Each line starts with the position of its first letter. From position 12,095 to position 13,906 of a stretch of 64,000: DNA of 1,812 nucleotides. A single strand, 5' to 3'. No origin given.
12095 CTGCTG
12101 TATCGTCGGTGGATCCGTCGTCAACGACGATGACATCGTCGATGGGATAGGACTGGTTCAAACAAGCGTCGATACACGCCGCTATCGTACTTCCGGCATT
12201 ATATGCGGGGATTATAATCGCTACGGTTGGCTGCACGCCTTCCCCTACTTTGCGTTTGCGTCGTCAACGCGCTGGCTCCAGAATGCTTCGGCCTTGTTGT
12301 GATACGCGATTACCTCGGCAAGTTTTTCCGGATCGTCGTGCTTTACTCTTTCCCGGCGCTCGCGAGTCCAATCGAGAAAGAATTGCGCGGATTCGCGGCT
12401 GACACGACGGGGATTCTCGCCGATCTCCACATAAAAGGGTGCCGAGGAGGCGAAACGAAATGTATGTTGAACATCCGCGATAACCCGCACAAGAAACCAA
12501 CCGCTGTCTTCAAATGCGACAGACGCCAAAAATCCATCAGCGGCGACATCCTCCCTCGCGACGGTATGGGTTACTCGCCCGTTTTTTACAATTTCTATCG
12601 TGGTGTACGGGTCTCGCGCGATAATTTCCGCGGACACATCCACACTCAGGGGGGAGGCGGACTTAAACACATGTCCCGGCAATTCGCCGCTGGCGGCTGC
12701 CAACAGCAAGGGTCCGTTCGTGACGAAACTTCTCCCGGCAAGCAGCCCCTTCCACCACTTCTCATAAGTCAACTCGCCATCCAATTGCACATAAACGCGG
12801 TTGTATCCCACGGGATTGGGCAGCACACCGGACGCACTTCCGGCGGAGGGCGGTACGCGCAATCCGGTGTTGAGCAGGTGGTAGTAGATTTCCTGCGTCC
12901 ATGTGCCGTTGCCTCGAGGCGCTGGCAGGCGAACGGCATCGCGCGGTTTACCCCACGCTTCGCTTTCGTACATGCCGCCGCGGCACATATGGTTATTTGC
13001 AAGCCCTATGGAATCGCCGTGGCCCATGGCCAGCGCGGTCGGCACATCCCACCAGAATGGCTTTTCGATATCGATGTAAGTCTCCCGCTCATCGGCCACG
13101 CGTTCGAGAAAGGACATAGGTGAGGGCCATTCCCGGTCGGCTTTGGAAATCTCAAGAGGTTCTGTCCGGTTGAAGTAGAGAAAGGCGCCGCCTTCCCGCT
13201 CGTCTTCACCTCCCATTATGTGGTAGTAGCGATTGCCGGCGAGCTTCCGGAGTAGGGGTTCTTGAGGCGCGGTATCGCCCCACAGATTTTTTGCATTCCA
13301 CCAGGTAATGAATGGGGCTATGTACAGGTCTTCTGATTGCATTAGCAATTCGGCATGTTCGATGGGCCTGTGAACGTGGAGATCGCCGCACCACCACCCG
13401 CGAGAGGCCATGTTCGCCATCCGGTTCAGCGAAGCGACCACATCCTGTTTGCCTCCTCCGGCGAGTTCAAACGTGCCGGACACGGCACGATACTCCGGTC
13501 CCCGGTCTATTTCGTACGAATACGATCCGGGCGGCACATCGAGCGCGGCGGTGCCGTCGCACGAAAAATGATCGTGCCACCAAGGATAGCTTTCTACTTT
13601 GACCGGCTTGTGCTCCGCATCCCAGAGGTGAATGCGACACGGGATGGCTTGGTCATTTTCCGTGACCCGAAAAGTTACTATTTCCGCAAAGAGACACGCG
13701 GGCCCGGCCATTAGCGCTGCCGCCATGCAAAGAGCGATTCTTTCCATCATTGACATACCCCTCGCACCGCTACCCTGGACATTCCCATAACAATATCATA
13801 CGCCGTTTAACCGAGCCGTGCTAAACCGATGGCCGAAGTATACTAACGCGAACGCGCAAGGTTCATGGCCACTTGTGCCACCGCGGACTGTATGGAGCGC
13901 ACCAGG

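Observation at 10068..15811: Seven-gene glycan operon chained by ATGA overlaps with a secreted PHP-type metallohydrolase embedded in it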

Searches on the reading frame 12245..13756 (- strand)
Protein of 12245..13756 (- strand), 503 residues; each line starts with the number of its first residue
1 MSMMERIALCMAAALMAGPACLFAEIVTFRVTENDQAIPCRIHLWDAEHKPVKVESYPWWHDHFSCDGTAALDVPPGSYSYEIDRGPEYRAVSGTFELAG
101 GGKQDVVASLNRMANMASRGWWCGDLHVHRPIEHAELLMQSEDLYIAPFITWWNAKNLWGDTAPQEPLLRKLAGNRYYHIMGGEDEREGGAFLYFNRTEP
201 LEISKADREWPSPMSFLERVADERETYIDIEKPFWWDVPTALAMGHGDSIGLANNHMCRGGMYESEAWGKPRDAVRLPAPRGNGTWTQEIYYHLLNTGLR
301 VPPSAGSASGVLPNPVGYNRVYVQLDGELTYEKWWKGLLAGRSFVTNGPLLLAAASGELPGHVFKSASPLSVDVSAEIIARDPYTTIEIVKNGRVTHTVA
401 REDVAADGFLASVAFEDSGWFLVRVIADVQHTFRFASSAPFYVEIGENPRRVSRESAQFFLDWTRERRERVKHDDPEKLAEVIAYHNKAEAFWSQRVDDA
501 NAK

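Call 3: search_protein_families(library=pfam, proteins=[window:12245-13756:-], max_evalue=0.01)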
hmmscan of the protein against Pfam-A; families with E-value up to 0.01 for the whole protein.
window:12245-13756:- (503 aa): 0 families

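Call 4: search_protein_families(library=ncbifam, proteins=[window:12245-13756:-], max_evalue=0.01)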
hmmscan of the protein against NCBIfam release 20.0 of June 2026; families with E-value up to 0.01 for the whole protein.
window:12245-13756:- (503 aa): 1 family
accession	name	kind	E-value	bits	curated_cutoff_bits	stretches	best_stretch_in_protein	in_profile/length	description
NF038032.1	CehA_McbA_metalo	domain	4.3e-27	95.4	80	1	287-444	156-315/315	CehA/McbA family metallohydrolase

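Call 8: search_solved_structures(query=window:12245-13756:-, max_evalue=1, show_alignments=2)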
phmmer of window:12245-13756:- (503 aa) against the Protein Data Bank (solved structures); distinct sequences matched with E-value up to 1: 1.
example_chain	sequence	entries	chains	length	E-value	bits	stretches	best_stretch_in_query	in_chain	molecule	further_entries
2ova_A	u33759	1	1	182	0.23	13.4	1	152-218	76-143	Complement component 8, gamma polypeptide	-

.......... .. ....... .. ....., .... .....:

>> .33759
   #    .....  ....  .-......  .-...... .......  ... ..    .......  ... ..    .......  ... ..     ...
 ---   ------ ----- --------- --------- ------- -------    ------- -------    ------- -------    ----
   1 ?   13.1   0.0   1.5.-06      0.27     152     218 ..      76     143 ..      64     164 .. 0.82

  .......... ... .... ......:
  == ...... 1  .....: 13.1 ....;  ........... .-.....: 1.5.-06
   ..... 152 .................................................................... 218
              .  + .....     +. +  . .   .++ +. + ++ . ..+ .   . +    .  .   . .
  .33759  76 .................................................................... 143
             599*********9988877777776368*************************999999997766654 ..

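Call 9: find_homologous_proteins(query=window:12245-13756:-)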
Query window:12245-13756:- (503 aa): 3186 proteins with E <= 0.001 among 8000 candidates; the best 120 are listed.
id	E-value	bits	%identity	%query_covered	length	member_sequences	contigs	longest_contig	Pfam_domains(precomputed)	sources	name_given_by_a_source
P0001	0.0e+0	1167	100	98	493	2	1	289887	-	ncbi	ncbi:MAG: hypothetical protein AMXMBFR84_06300 [Candidatus Hydrogenedentota bacterium]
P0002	6.3e-204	697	59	100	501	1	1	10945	-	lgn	-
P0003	6.5e-203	693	60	99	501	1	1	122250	-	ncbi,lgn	ncbi:MAG: hypothetical protein AMXMBFR82_23080 [Candidatus Hydrogenedentota bacterium]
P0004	4.2e-202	691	57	100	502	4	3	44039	-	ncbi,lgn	ncbi:MAG: hypothetical protein AMXMBFR4_02830 [Candidatus Hydrogenedentota bacterium]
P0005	2.7e-199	681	58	98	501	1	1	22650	-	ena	-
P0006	2.0e-198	679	61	92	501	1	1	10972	-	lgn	-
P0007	2.8e-198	678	60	94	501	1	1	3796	-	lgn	-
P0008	5.5e-197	674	61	92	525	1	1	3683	-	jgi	jgi:hypothetical protein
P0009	8.9e-197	673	58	100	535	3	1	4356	-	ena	-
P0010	2.4e-196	672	61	92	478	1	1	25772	-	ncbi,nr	ncbi:MAG: CehA/McbA family metallohydrolase [Candidatus Hydrogenedentes bacterium]|nr:CehA/McbA fami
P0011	1.0e-195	670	61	94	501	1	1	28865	-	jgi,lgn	-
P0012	1.2e-195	669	58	99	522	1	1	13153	-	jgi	jgi:hypothetical protein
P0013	1.4e-195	669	58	99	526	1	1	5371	-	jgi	-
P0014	3.3e-195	668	59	94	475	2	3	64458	-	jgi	jgi:hypothetical protein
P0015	4.8e-195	667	58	100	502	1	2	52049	-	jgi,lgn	jgi:hypothetical protein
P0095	3.5e-187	641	60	90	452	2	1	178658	-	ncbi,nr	ncbi:MAG: CehA/McbA family metallohydrolase [Verrucomicrobia bacterium]|nr:CehA/McbA family metalloh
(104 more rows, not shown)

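Call 11: find_encoding_contigs(protein=P0003, flank=8000, max_places=2)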
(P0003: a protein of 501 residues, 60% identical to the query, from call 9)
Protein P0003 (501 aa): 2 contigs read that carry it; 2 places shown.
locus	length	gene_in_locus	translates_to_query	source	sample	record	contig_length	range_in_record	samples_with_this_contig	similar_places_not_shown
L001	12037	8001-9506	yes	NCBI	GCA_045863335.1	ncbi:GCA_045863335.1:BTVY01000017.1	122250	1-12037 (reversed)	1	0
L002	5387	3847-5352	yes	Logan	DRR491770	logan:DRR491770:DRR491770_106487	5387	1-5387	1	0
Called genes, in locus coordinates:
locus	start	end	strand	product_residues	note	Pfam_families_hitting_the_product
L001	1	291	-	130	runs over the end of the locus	PF07238:PilZ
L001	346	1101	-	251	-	PF00005:ABC_tran, PF13304:AAA_21 (faint)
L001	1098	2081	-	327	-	PF13531:SBP_bac_11, PF01547:SBP_bac_1, PF13416:SBP_bac_8, PF13343:SBP_bac_6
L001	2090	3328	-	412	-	PF00291:PALP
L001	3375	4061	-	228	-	PF00535:Glycos_transf_2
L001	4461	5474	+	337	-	PF01208:URO-D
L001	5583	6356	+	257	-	PF01925:TauE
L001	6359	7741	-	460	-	PF00324:AA_permease, PF13520:AA_permease_2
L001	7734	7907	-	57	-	-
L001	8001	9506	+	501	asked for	-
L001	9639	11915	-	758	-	-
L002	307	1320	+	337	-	PF01208:URO-D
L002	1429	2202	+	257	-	PF01925:TauE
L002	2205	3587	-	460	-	PF00324:AA_permease, PF13520:AA_permease_2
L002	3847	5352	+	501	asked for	-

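Call 12: find_encoding_contigs(protein=P0004, flank=8000, max_places=2)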
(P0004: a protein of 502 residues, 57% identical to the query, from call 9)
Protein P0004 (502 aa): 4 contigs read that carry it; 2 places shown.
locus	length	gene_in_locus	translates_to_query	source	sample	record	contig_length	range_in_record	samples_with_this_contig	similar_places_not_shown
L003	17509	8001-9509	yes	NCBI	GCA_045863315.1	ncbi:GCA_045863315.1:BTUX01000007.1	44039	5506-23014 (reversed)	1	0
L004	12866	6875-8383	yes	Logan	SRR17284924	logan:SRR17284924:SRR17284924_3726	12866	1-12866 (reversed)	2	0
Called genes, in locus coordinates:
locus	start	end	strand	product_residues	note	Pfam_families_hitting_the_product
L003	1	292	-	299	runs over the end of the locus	PF00268:Ribonuc_red_sm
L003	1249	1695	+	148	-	PF00072:Response_reg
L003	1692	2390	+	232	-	PF00106:adh_short, PF08659:KR, PF13561:adh_short_C2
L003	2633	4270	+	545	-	PF02776:TPP_enzyme_N, PF00205:TPP_enzyme_M, PF02775:TPP_enzyme_C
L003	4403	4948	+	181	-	PF01814:Hemerythrin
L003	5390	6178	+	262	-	-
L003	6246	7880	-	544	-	PF12708:Pect-lyase_RHGA_epim, PF00295:Glyco_hydro_28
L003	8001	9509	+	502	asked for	-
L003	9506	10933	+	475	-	PF13520:AA_permease_2, PF00324:AA_permease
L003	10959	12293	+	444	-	-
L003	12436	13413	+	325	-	PF07963:N_methyl, PF07596:SBP_bac_10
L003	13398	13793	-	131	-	-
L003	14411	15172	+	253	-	PF00702:Hydrolase, PF13419:HAD_2, PF13242:Hydrolase_like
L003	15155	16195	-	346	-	PF00989:PAS, PF08448:PAS_4, PF13188:PAS_8 (faint), PF00512:HisKA, PF02518:HATPase_c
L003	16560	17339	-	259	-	PF13489:Methyltransf_23 (weak), PF08241:Methyltransf_11, PF08242:Methyltransf_12, PF13649:Methyltransf_25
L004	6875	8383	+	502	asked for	-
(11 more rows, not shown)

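Call 13: find_encoding_contigs(protein=P0095, flank=8000, max_places=2)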
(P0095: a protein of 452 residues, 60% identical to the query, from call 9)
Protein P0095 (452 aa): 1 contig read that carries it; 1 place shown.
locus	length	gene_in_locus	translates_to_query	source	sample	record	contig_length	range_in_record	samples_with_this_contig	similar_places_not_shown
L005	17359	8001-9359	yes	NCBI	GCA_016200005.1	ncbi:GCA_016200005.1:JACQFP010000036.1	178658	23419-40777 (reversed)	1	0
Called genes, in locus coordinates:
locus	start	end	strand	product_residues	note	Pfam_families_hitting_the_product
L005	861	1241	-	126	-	PF05635:23S_rRNA_IVP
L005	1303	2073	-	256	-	PF00106:adh_short, PF13561:adh_short_C2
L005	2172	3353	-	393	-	PF07690:MFS_1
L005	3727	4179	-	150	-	PF00293:NUDIX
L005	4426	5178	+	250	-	PF23441:SDR (faint), PF00106:adh_short, PF08659:KR, PF13561:adh_short_C2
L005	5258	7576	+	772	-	PF07583:PSCyt2, PF07587:PSD1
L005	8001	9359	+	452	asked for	-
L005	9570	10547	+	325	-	PF00698:Acyl_transf_1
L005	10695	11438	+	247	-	PF00106:adh_short, PF08659:KR, PF13561:adh_short_C2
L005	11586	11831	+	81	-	PF00550:PP-binding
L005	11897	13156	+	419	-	PF00109:ketoacyl-synt, PF02801:Ketoacyl-synt_C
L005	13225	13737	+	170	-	-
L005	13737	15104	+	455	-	PF02885:Glycos_trans_3N, PF00591:Glycos_transf_3, PF07831:PYNP_C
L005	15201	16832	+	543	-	-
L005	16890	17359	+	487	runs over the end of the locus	PF00370:FGGY_N, PF02782:FGGY_C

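Call 14: find_related_loci(query=window:12245-13756:-, collection=genome_contigs, flank=10000)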
Query window:12245-13756:- (503 aa) in genome_contigs; peptide patterns used: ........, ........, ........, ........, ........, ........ (x = any residue, [..] = any of these).
291 stretches matched a pattern; 270 encode a relative of the query (tblastn E <= 1e-3); the best 80 are kept; 80 distinct loci.
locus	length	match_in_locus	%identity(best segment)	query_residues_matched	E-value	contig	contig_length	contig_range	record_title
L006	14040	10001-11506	60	3-503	0e+0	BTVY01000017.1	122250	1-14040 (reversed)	MAG: Candidatus Hydrogenedentota bacterium AMX-MBFR-82 DNA, sequence017, whole genome shotgun sequence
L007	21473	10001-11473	58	15-502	0e+0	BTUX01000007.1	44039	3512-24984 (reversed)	MAG: Candidatus Hydrogenedentota bacterium AMX-MBFR-4 DNA, sequence007, whole genome shotgun sequence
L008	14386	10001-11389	61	38-502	0e+0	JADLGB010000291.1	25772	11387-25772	MAG: Candidatus Hydrogenedentota bacterium isolate SJ408 c_000001611769, whole genome shotgun sequence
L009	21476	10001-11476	58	8-502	0e+0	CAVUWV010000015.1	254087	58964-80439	MAG: Candidatus Hydrogenedentes bacterium isolate MFD05684.bin.2.193 genome assembly, contig: contig_53785, whole genome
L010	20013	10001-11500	56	7-503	0e+0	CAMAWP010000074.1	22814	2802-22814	MAG: Akkermansia muciniphila isolate MaH-09apr19-44 genome assembly, contig: MaH-09apr19-C5297, whole genome shotgun seq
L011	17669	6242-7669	59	27-503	0e+0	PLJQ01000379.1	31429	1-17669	MAG: Limisphaerales bacterium isolate palsa_1396 73.20110800_P1M.49_contig_10661, whole genome shotgun sequence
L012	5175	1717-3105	61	38-502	0e+0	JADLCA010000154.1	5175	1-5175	MAG: Candidatus Hydrogenedentota bacterium isolate SJ204 c_000000398513, whole genome shotgun sequence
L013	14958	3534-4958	59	31-503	0e+0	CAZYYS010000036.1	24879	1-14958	MAG TPA_asm: uncultured Verrucomicrobiota bacterium isolate SRP237561_co1_386 genome assembly, contig: NODE_3103_length_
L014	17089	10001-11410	59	34-503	0e+0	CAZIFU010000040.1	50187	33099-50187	MAG TPA_asm: uncultured Verrucomicrobiota bacterium isolate binchicken_co165_100 genome assembly, contig: k141_1365419,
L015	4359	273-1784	56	6-503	0e+0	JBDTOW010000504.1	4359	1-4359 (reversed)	MAG: Verrucomicrobiota bacterium isolate cluster3_bin.183 NODE_119954_length_4359_cov_4.631041, whole genome shotgun seq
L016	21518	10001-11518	56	4-503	0e+0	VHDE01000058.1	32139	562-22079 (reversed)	MAG: Verrucomicrobia bacterium isolate K_Offshore_80m_m1_157 K_Offshore_80m_m1_157_Ga0194132_10002787, whole genome shot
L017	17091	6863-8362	55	7-502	0e+0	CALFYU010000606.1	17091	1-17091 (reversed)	MAG TPA_asm: uncultured Planctomycetaceae bacterium isolate SRR7515931_bin.100_CONCOCT_v1.1_MAG genome assembly, contig:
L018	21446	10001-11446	57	24-502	0e+0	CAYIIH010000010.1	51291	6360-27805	MAG TPA_asm: uncultured Verrucomicrobiota bacterium isolate ERP119705_co20_532 genome assembly, contig: NODE_419_length_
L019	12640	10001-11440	58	27-502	0e+0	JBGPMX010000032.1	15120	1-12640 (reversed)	MAG: Planctomycetia bacterium isolate OBJ_0618_7090110_228 k141_7533303_length_15120_cov_10.0000, whole genome shotgun s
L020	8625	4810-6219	58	36-503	0e+0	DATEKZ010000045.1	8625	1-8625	MAG TPA_asm: Verrucomicrobiia bacterium isolate SMAG_U8903 k141_867578, whole genome shotgun sequence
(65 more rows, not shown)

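Call 28: predict_structure(alignment_id=A1)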
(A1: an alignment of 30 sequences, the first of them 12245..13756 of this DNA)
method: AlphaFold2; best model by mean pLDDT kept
length: 503 residues; sequences in the alignment: 30
mean_pLDDT: 87.1   pTM: 0.87
mean pLDDT of the five models: 87.1, 85.8, 81.0, 80.2, 80.1
residues with pLDDT >= 90: 322; 70-90: 117; 50-70: 46; < 50: 18
segments of 3 or more residues with pLDDT < 50: 255-261, 308-316
pLDDT, mean of each block of 10 residues (from residue 1): 77 62 79 97 95 92 94 94 93 92 91 95 89 91 91 81 88 90 84 88 85 91 84 87 94 57 56 61 63 94 68 50 94 94 92 98 98 97 92 95 93 98 89 86 95 95 95 95 97 98 92
secondary structure, 60 per line:
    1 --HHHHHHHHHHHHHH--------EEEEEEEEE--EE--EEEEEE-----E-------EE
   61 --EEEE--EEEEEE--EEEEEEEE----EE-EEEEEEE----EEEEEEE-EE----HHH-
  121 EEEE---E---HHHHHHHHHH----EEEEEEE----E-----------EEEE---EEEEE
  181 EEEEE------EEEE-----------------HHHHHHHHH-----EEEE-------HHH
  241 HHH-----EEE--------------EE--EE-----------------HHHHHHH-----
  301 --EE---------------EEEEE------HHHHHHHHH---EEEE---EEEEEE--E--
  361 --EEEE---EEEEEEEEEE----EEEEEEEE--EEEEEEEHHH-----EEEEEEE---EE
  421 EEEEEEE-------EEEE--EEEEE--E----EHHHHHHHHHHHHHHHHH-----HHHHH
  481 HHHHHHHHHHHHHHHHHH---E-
elements in order: H3-16 E25-33 E40-45 E63-66 E69-74 E77-84 E92-98 E103-109 E121-124 H132-141 E146-152 E169-172 E176-185 E192-195 H213-221 E227-230 H238-243 E249-251 H289-295 E320-324 H331-339 E343-346 E350-355 E363-366 E370-379 E384-391 E394-400 E409-415 E419-427 E435-438 E441-445 H454-470 H476-498

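Call 32: fold_search(model_id=the predicted structure, library=pdb)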
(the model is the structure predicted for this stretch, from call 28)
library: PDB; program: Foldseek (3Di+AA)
matches with E <= 10: 1425; with E <= 0.001: 0
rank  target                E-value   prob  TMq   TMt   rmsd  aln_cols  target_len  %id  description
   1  3pdg                  1.1e-03  1.00  0.14  0.57   4.4        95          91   13  Structures of Clostridium thermocellum CbhA fibronectin(III)-like modules (released 2011-11-23)
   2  8uin_A                1.5e-03  0.23  0.13  0.11  24.2       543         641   10  Structure of the C3bBb-albicin complex (released 2024-05-08)
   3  8k53_B                2.2e-03  0.41  0.13  0.12  19.3       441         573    8  Structure of the Dimeric Human CNTN2 Ig 1-6-FNIII 1-2 Domain in an Asymmetric State (released 2023-12-06)
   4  5ml9_A                2.4e-03  0.99  0.14  0.34   8.4       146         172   13  Cocrystal structure of Fc gamma receptor IIIa interacting with Affimer F4, a specific binding protein which blocks IgG (released 2017-12-13)
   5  5lfv_A                2.8e-03  0.30  0.13  0.20  19.9       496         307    8  Crystal structure of glycosylated Myelin-associated glycoprotein (MAG) Ig1-3 with soaked trisaccharide ligand (released 2016-12-14)
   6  8cml_E                3.5e-03  0.20  0.14  0.12  26.0       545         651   10  Cryo-EM structure of complement C5 in complex with nanobodies UNbC5-1 and UNbC5-2 (released 2023-09-27)
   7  1fnl                  4.2e-03  1.00  0.13  0.32   4.5       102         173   15  CRYSTAL STRUCTURE OF THE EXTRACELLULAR DOMAIN OF A HUMAN FCGRIII (released 2000-11-22)
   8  6fwv_A                4.4e-03  1.00  0.15  0.15  11.3       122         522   13  The Bacillus anthracis TIE protein (released 2018-08-08)
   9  3pdd                  4.9e-03  1.00  0.14  0.34   4.3        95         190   13  Structures of Clostridium thermocellum CbhA fibronectin(III)-like modules (released 2011-11-23)
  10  5mn2_A                5.9e-03  0.96  0.13  0.33   8.6       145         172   13  Cocrystal structure of Fc gamma receptor IIIa interacting with Affimer G3, a specific binding protein which blocks IgG (released 2017-12-13)
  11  6pal_A                6.6e-03  0.93  0.13  0.16  12.6       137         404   16  Bacteroides uniformis endo-laminarinase BuGH158 from the beta(1,3)-glucan utilization locus (released 2020-04-01)
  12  2ox5_B                6.9e-03  0.99  0.13  0.44   4.8       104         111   15  The SoxYZ complex of Paracoccus pantotrophus (released 2007-05-22)
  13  5bw7_C                7.8e-03  0.99  0.13  0.34   4.7       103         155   16  Crystal structure of nonfucosylated Fc Y296W mutant complexed with bis-glycosylated soluble form of Fc gamma receptor  (released 2015-10-14)
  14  6h3u_I                7.8e-03  0.97  0.14  0.44   7.1       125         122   10  Schmallenberg Virus Glycoprotein Gc Head Domain in Complex with scFv 4B6 (released 2019-02-27)
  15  3d5o_F                7.8e-03  0.96  0.12  0.29   5.0       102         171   13  Structural recognition and functional activation of FcrR by innate pentraxins (released 2008-11-11)
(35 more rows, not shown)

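Call 34: search_solved_structures(query=A1, max_evalue=10, show_alignments=3)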
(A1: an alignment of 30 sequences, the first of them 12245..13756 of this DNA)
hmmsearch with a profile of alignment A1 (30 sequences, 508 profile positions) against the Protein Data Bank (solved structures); distinct sequences matched with E-value up to 10: 0.

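Call 42: find_encoding_contigs(protein=P0006, flank=6000, max_places=1)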
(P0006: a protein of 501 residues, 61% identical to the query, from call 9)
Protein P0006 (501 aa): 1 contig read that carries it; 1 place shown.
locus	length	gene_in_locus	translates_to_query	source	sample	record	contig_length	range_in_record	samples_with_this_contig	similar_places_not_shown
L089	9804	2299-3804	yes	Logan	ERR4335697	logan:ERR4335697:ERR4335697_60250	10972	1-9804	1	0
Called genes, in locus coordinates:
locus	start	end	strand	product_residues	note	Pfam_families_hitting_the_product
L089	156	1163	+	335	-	PF01208:URO-D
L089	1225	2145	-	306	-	PF00248:Aldo_ket_red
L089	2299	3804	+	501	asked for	-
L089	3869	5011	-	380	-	PF13646:HEAT_2 (faint)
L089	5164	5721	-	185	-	-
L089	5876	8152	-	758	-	-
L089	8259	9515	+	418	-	PF07690:MFS_1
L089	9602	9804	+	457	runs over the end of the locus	?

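Call 43: find_encoding_contigs(protein=P0002, flank=6000, max_places=1)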
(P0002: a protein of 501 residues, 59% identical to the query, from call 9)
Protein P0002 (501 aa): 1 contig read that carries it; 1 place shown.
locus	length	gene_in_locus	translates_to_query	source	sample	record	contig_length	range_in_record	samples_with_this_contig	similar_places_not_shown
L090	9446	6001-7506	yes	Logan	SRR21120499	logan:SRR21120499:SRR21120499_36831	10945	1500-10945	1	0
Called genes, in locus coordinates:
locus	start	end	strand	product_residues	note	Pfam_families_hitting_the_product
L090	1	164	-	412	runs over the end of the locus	PF00291:PALP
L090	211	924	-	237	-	PF00535:Glycos_transf_2, PF13641:Glyco_tranf_2_3 (weak)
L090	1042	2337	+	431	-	PF01208:URO-D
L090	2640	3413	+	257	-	PF01925:TauE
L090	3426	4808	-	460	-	PF00324:AA_permease, PF13520:AA_permease_2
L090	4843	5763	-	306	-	PF00248:Aldo_ket_red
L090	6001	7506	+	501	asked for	-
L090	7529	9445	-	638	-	?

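Call 47: search_protein_families(library=pfam, proteins=[window:12245-13756:-], max_evalue=10)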
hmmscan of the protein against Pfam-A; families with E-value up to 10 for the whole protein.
window:12245-13756:- (503 aa): 0 families
